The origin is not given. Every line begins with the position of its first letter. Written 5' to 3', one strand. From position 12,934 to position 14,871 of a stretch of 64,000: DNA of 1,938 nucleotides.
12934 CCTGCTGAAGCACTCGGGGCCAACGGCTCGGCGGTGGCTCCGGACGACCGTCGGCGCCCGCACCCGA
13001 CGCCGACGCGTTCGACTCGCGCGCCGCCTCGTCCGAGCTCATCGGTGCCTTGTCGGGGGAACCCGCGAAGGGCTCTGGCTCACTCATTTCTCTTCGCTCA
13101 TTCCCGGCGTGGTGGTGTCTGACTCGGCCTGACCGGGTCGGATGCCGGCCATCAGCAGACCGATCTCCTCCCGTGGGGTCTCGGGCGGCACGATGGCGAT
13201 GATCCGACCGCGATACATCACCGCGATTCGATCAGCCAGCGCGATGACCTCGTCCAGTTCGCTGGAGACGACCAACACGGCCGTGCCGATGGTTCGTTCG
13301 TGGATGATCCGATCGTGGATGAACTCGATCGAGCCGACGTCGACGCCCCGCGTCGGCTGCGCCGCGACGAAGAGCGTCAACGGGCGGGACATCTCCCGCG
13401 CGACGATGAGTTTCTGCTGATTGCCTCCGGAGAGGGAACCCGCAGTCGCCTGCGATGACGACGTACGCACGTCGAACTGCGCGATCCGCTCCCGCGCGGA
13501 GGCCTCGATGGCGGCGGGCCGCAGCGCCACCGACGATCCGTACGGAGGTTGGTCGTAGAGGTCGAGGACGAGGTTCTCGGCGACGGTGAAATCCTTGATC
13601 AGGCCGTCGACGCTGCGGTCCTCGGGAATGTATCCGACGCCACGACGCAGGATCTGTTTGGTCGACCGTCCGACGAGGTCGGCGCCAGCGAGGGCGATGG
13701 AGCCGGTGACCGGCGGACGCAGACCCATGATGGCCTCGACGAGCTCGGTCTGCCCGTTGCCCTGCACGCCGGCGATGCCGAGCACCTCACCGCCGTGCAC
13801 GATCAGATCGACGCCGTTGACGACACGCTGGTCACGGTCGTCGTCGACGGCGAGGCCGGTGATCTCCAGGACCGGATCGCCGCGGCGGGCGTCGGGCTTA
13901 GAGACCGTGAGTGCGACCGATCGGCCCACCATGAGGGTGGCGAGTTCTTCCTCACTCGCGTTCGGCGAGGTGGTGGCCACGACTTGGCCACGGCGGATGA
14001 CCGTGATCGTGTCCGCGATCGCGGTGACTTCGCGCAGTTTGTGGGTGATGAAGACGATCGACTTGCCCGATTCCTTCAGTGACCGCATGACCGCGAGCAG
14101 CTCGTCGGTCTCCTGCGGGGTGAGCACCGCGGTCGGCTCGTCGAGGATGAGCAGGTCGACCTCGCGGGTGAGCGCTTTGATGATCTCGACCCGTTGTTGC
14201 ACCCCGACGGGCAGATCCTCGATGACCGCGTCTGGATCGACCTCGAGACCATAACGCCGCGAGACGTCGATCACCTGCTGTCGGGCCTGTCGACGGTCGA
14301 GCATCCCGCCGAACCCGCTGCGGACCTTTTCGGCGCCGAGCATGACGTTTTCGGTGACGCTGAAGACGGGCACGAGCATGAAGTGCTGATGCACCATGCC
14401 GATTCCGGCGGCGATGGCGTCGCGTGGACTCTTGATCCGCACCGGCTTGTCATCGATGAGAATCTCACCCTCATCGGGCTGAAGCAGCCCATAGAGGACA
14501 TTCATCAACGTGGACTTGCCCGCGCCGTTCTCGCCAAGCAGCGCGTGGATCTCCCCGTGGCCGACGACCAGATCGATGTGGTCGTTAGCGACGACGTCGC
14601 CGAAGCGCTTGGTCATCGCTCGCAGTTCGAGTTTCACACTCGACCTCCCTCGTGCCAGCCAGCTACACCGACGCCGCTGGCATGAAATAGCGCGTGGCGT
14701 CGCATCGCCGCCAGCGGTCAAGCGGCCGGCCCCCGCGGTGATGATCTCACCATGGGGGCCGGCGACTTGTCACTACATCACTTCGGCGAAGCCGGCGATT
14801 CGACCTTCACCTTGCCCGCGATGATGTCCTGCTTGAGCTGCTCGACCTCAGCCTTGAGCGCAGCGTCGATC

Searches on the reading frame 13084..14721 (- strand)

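Call 64: search_protein_families(library=pfam, proteins=[window:13084-14721:-], max_evalue=0.00001)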
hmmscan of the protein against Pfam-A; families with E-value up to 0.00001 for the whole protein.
window:13084-14721:- (545 aa): 2 families
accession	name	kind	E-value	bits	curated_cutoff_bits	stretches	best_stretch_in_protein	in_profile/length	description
PF00005.33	ABC_tran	-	2.1e-48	164.9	25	2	48-198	3-137/137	ABC transporter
PF13304.12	AAA_21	-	1.5e-06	29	27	0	58-83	1-26/304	AAA domain, putative AbiEii toxin, Type IV TA system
